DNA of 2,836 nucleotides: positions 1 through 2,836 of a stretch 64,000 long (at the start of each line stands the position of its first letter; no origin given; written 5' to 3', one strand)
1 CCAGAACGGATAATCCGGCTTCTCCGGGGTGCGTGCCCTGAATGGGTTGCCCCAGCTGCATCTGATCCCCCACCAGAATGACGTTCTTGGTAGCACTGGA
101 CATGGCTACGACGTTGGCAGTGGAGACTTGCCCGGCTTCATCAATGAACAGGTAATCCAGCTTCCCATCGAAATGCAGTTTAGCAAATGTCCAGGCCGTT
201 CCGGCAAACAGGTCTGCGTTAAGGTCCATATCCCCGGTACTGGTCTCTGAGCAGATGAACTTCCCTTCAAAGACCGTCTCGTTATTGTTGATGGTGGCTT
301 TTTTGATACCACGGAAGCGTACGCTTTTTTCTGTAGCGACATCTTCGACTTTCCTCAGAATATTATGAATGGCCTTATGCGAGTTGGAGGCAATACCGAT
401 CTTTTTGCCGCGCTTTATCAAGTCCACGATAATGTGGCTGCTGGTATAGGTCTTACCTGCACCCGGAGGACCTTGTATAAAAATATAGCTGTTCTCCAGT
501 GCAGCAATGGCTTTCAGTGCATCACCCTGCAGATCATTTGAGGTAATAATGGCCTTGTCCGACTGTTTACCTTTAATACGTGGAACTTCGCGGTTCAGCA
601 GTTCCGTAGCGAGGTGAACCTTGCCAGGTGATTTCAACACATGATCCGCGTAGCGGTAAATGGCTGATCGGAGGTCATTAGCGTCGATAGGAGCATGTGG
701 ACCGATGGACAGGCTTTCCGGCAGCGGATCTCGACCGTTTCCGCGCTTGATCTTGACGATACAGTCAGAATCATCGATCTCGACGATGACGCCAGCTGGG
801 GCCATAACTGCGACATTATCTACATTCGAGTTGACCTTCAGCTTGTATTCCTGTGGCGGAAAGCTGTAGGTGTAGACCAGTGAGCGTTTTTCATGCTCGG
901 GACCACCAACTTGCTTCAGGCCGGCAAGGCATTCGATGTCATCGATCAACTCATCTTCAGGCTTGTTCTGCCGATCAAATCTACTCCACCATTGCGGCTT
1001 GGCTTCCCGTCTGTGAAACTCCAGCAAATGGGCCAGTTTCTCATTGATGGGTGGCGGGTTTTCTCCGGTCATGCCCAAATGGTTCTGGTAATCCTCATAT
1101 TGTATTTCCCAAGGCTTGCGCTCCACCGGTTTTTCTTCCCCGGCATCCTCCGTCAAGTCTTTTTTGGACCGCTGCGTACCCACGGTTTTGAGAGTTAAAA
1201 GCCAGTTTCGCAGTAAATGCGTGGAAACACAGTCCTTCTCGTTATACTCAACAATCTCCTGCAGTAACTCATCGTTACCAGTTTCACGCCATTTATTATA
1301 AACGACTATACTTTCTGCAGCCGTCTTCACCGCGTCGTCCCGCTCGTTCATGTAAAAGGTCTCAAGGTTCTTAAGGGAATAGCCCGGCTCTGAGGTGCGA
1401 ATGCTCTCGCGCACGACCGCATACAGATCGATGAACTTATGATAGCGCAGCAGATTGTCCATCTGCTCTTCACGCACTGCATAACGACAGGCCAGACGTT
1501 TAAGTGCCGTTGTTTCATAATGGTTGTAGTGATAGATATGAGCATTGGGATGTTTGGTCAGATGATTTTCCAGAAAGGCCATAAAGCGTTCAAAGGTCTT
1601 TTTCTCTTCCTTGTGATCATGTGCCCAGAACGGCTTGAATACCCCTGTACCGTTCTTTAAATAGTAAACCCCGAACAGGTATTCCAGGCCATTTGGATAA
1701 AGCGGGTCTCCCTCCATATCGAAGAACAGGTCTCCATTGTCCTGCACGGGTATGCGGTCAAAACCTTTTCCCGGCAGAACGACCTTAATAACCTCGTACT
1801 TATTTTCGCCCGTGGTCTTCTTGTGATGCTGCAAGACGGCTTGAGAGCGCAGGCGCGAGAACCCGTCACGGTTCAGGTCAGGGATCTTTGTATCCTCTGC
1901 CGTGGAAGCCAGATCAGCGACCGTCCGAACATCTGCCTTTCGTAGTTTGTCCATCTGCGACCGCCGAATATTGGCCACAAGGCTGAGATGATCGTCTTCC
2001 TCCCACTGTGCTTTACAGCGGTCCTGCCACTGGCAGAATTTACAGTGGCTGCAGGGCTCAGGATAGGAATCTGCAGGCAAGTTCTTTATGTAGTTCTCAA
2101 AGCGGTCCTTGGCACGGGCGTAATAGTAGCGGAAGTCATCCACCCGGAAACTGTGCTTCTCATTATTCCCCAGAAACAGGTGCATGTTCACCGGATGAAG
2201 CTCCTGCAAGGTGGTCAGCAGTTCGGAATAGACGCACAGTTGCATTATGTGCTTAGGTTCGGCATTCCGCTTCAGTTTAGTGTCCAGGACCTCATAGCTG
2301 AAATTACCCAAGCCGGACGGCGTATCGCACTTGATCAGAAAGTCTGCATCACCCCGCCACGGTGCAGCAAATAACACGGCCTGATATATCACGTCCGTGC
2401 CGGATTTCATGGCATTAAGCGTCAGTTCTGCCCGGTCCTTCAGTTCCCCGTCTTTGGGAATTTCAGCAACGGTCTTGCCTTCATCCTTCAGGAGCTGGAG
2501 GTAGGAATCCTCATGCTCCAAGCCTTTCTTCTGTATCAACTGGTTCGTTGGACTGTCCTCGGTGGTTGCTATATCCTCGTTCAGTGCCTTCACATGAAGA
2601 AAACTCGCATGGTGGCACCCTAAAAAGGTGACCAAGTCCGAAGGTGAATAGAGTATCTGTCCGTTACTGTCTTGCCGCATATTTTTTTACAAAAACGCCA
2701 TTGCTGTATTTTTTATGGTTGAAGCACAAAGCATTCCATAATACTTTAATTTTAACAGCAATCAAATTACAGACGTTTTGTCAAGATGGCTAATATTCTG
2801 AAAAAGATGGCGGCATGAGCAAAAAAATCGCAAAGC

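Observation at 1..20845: About 20.7-kb mosaic defence island abutting the 3' end of tRNA-Ser(GGA)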

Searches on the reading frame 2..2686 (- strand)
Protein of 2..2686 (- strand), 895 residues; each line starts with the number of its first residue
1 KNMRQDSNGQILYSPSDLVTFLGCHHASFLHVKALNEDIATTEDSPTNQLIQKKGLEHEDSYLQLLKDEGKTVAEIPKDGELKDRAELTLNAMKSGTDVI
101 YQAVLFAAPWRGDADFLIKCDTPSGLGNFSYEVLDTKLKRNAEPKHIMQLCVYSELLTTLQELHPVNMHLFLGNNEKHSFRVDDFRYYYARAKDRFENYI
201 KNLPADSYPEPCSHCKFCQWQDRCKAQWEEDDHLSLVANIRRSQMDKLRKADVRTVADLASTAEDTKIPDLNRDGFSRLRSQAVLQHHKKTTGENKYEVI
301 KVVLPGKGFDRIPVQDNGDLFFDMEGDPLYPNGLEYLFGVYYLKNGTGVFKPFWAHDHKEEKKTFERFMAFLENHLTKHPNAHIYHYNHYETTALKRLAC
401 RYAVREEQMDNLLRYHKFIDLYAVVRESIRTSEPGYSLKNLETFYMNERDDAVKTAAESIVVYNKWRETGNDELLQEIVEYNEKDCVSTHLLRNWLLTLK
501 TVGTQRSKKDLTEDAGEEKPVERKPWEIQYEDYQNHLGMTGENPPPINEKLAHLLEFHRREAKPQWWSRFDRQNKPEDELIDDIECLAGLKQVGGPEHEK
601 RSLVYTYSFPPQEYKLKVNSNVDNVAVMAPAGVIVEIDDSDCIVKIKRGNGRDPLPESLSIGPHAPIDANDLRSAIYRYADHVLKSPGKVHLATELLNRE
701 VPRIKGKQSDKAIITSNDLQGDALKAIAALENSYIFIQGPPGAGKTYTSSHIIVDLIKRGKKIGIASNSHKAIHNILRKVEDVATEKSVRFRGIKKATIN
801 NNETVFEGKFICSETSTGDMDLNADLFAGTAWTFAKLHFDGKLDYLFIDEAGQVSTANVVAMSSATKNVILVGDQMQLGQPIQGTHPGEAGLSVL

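Call 6: search_protein_families(library=pfam, proteins=[window:2-2686:-], max_evalue=0.01)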
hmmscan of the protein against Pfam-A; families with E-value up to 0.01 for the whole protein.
window:2-2686:- (895 aa): 11 families
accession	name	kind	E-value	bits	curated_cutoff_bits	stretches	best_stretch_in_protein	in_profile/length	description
PF13482.12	RNase_H_2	-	1.6e-35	122.9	22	1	320-496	1-164/165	RNase_H superfamily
PF13086.12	AAA_11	-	1.3e-14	55.1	27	2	717-799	3-89/257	AAA domain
PF13604.12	AAA_30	-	1.6e-12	48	27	1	717-880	3-130/191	AAA domain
PF13245.12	AAA_19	-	1e-09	39.1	25.1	1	725-878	3-129/134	AAA domain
PF20720.3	nSTAND3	-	2.5e-05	24.4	27.2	1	730-778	14-62/155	Novel STAND NTPase 3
PF01443.25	Viral_helicase1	-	0.00013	22.3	21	1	833-880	49-99/228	Viral superfamily 1 RNA helicase core domain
PF12705.13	PDDEXK_1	-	0.00062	20.2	22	1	111-225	125-247/247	PD-(D/E)XK nuclease superfamily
PF05127.21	NAT10_TcmA_helicase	-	0.0012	19.2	22.7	1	737-872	2-119/176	RNA cytidine acetyltransferase NAT10/TcmA, helicase domain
PF24883.2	NPHP3_N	-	0.0013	19.3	24.8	1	731-763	21-53/164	Nephrocystin 3, N-terminal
PF09848.15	SLFN-g3_helicase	-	0.0018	18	24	1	734-856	3-93/354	Schlafen group 3, DNA/RNA helicase domain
PF04851.21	ResIII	-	0.0022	18.3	22.5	1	717-856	5-139/164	Type III restriction enzyme, res subunit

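Call 8: search_protein_families(library=padloc, proteins=[window:2-2686:-], max_evalue=0.001)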
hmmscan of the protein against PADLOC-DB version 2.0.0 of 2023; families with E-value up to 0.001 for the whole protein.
window:2-2686:- (895 aa): 13 families
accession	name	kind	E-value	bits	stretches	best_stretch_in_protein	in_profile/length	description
PDLC03920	MkoA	-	4.8e-16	56.3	1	631-793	531-697/1112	-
PDLC03921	MkoA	-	6.6e-13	45.2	2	710-788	1026-1100/1607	-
PDLC03924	MkoC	-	2.2e-09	34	1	840-882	668-709/1136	-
PDLC05009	PDC-S37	-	4.3e-08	29.4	1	731-775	307-351/1550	-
PDLC05035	PDC-S53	-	2.6e-07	27.1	1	719-811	498-583/900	-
PDLC05064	PDC-S68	-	3.1e-05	19.9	1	729-878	697-821/1273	-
PDLC01250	Cas4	-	0.00012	20.5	1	131-225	76-168/168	"CAS-I,CAS-II,CAS-III,CAS-IV,CAS-V,CAS-VI; acquisition_associated"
PDLC00943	Cas4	-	0.00017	19.6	1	115-225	73-179/180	CRISPR-associated protein Cas4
PDLC01447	Cas4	-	0.00021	19.8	0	13-226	5-159/161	"CAS-I,CAS-II,CAS-III,CAS-IV,CAS-V,CAS-VI; acquisition_associated"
PDLC04140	mad8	-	0.00028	18.5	1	731-770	26-67/314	mads_8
PDLC02372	Nhi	-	0.00028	17.6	0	720-767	187-233/470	-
PDLC02350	AbiO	-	0.00047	17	0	720-779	183-240/468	AbiO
PDLC00059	DruK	-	0.0009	16.5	0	140-231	153-241/326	PD-(D/E)XK nuclease superfamily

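Call 9: search_protein_families(library=ncbifam, proteins=[window:2-2686:-], max_evalue=0.001)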
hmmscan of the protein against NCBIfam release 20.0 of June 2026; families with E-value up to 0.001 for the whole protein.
window:2-2686:- (895 aa): 7 families
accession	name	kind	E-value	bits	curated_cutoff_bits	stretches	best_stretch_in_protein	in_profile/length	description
TIGR03491.1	TIGR03491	subfamily_domain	3.3e-95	319.8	97.45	1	16-496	4-462/462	TM0106 family RecB-like putative nuclease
TIGR00376.1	TIGR00376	hypoth_equivalog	5.2e-12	45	348.9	1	717-790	160-231/639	IGHMBP2 family helicase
NF040671.1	PLuB_AAA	exception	4e-11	41.1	999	1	710-879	810-999/1256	PLuB system helicase-like protein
TIGR01447.1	recD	equivalog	3e-05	22.8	310.15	0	695-762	126-193/597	exodeoxyribonuclease V subunit alpha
NF058533.1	antiphage_ProA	equivalog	3.5e-05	21.4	1500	0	726-763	657-695/1903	anti-phage protein ProA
TIGR00372.1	cas4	equivalog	0.00064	19.6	65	0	115-225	73-179/180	CRISPR-associated protein Cas4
TIGR01448.2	helicase_RecD2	equivalog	0.00089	17.5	500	0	704-775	305-374/713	SF1B family DNA helicase RecD2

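Call 42: find_homologous_proteins(query=window:2-2686:-)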
Query window:2-2686:- (895 aa): 3439 proteins with E <= 0.001 among 8000 candidates; the best 120 are listed.
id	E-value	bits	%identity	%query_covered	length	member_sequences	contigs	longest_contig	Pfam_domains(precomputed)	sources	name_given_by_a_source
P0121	0.0e+0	2083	100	100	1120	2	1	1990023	PF13538.13,PF13087.13,PF13086.13,PF01443.25,PF13604.13,PF13245.13,PF13482.13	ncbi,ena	-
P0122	0.0e+0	1547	75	100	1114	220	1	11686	PF13087.13,PF13086.13,PF13604.13,PF13245.13,PF13482.13,PF20720.4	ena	-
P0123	0.0e+0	1538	76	100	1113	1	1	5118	PF13087.13,PF13086.13,PF05127.22,PF13604.13,PF13245.13,PF13482.13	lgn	-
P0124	0.0e+0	1534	74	100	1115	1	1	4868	PF13087.13,PF13086.13,PF13604.13,PF13245.13,PF13482.13,PF20720.4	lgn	-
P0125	0.0e+0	1528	74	100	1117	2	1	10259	PF13087.13,PF13086.13,PF01443.25,PF13604.13,PF13245.13,PF13482.13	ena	-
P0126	0.0e+0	1519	74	100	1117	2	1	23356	PF13087.13,PF13086.13,PF13604.13,PF13245.13,PF13482.13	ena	-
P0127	0.0e+0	1508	73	100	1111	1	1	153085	PF13087.13,PF13086.13,PF13604.13,PF13245.13,PF13482.13,PF20720.4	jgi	jgi:uncharacterized protein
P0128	0.0e+0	1501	74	100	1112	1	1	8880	PF13087.13,PF13086.13,PF13604.13,PF13245.13,PF13482.13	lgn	-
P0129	0.0e+0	1498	73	100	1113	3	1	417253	PF13538.13,PF13087.13,PF13086.13,PF13604.13,PF13245.13,PF13482.13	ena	-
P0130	0.0e+0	1492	72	100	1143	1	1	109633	PF13087.13,PF13086.13,PF05127.22,PF13604.13,PF13245.13,PF13482.13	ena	-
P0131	0.0e+0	1490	72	100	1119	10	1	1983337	PF13538.13,PF13087.13,PF13086.13,PF13604.13,PF13245.13,PF13482.13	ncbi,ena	-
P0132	0.0e+0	1477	72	100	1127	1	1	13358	PF13087.13,PF13086.13,PF05127.22,PF13604.13,PF13245.13,PF13482.13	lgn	-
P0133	0.0e+0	1471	72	100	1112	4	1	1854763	PF13087.13,PF13086.13,PF05127.22,PF13604.13,PF13245.13,PF13482.13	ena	-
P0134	0.0e+0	1471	73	100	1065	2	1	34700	PF13087.13,PF13086.13,PF05127.22,PF12705.14,PF13604.13,PF13245.13,PF13482.13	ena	-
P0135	0.0e+0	1468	71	100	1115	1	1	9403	PF13538.13,PF13087.13,PF13086.13,PF05127.22,PF13604.13,PF13245.13,PF13482.13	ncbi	ncbi:MAG: TM0106 family RecB-like putative nuclease [Pseudomonadota bacterium]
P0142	0.0e+0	1433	69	100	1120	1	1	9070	PF13087.13,PF13086.13,PF01443.25,PF13604.13,PF13245.13,PF13482.13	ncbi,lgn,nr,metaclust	ncbi:nuclease [PVC group bacterium (ex Bugula neritina AB1)]|nr:nuclease [PVC group bacterium (ex Bu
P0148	0.0e+0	1405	69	100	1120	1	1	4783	PF13087.13,PF13086.13,PF13604.13,PF13245.13,PF13482.13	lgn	-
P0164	0.0e+0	1279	63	100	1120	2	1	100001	PF13087.13,PF13086.13,PF05127.22,PF13604.13,PF13245.13,PF13482.13,PF20720.4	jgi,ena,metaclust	metaclust:\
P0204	0.0e+0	1178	59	100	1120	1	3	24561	PF13087.13,PF13086.13,PF13604.13,PF13245.13,PF13482.13,PF20720.4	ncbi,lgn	ncbi:MAG: TM0106 family RecB-like putative nuclease [Pseudomonadota bacterium]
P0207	0.0e+0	1173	58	100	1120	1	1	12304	PF13087.13,PF13086.13,PF13604.13,PF13245.13,PF13482.13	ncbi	-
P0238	0.0e+0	1120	55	100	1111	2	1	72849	PF13087.13,PF13086.13,PF05127.22,PF01443.25,PF13604.13,PF13245.13,PF13482.13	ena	-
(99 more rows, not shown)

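Call 43: find_encoding_contigs(protein=P0121, flank=10000, max_places=4)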
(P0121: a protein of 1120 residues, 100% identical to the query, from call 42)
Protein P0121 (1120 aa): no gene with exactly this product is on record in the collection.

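Call 44: list_cluster_members(proteins=[P0121, P0001])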
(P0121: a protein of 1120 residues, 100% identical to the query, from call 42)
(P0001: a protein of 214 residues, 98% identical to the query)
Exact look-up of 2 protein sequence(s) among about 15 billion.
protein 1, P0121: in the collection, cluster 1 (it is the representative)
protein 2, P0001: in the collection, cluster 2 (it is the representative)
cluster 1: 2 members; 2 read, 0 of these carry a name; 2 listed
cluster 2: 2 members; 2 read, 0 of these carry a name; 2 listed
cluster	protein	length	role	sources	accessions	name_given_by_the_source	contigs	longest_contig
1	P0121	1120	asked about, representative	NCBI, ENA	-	-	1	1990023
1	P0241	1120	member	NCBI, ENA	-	-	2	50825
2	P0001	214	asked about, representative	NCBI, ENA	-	-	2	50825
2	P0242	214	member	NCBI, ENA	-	-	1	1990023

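Call 45: find_encoding_contigs(protein=P0241, flank=10000, max_places=3)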
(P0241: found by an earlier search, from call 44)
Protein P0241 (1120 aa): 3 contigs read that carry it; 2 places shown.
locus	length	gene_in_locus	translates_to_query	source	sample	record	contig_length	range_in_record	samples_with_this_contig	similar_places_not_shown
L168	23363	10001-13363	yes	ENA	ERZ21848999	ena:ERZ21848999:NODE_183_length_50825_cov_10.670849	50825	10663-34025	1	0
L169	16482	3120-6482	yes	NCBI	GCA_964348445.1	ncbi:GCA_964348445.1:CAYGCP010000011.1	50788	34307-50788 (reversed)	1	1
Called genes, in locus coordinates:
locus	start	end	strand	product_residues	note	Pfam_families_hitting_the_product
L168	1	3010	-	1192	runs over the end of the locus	PF00176:SNF2-rel_dom, PF00270:DEAD, PF04851:ResIII, PF00271:Helicase_C, PF13020:NOV_C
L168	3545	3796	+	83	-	PF01541:GIY-YIG (weak)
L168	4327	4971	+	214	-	-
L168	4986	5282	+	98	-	PF00403:HMA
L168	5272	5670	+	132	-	-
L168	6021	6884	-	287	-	-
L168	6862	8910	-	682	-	PF02384:N6_Mtase, PF01170:UPF0020 (faint), PF20473:MmeI_Mtase (faint), PF07669:Eco57I (weak)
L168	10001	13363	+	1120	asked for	PF13482:RNase_H_2, PF13538:UvrD_C_2 (faint), PF01443:Viral_helicase1 (faint), PF13086:AAA_11 (weak), PF13245:AAA_19, PF13604:AAA_30, PF13087:AAA_12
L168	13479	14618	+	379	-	PF13776:DUF4172, PF02661:Fic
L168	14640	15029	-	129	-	PF08241:Methyltransf_11, PF08242:Methyltransf_12, PF13489:Methyltransf_23, PF13649:Methyltransf_25, PF13847:Methyltransf_31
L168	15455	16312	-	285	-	PF01678:DAP_epimerase, PF26317:CntK_N (faint)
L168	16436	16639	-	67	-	PF07311:Dodecin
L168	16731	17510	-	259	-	PF01578:Cytochrom_C_asm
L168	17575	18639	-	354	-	PF03462:PCRF, PF00472:RF-1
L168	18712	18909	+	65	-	-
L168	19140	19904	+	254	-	PF01812:5-FTHF_cyc-lig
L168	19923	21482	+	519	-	PF12072:RNase_Y_N, PF00013:KH_1, PF08668:HDOD (weak), PF01966:HD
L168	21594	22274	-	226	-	PF01209:Ubie_methyltran, PF13847:Methyltransf_31, PF08241:Methyltransf_11, PF08242:Methyltransf_12 (weak), PF13649:Methyltransf_25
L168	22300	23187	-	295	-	PF02219:MTHFR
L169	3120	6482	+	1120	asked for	PF13482:RNase_H_2, PF13538:UvrD_C_2 (faint), PF01443:Viral_helicase1 (faint), PF13086:AAA_11 (weak), PF13245:AAA_19, PF13604:AAA_30, PF13087:AAA_12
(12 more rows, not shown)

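Call 54: search_protein_families(library=padloc, proteins=[L168:13479-14618:+], max_evalue=0.01)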
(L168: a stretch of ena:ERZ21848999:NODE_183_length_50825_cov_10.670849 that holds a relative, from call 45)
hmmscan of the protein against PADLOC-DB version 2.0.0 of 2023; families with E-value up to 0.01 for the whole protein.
L168:13479-14618:+ (379 aa): 7 families
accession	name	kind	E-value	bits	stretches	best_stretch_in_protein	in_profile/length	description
PDLC03963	SoFic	-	3.2e-43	146.5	1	11-364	17-351/361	-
PDLC04966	PDC-S24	-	2.8e-18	64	1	134-255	248-369/497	-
PDLC04839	PDC-S04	-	5.8e-08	30.7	1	168-247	97-179/205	-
PDLC04836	PDC-S04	-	6.1e-08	30.1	1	163-218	128-182/244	-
PDLC04837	PDC-S04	-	8.8e-08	29.7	1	110-218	82-178/234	-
PDLC04840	PDC-S04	-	2.4e-05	22.2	1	197-218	148-169/227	-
PDLC04838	PDC-S04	-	0.0051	14.6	1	196-224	133-163/209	-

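Call 75: search_protein_families(library=phrogs, proteins=[window:2-2686:-], max_evalue=0.0001)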
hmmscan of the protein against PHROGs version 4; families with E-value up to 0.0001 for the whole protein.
window:2-2686:- (895 aa): 4 families
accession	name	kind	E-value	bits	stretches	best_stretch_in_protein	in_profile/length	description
phrog_25411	-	unknown function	2.1e-13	50.8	1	722-891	222-401/627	-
phrog_325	-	DNA, RNA and nucleotide metabolism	5.2e-11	42.6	1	714-878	469-614/986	Dda-like helicase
phrog_1967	-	DNA, RNA and nucleotide metabolism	5.2e-07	29.6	0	706-783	143-219/776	DNA helicase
phrog_1706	-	DNA, RNA and nucleotide metabolism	8.5e-06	26.4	1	137-244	153-262/293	CRISPR/Cas system associated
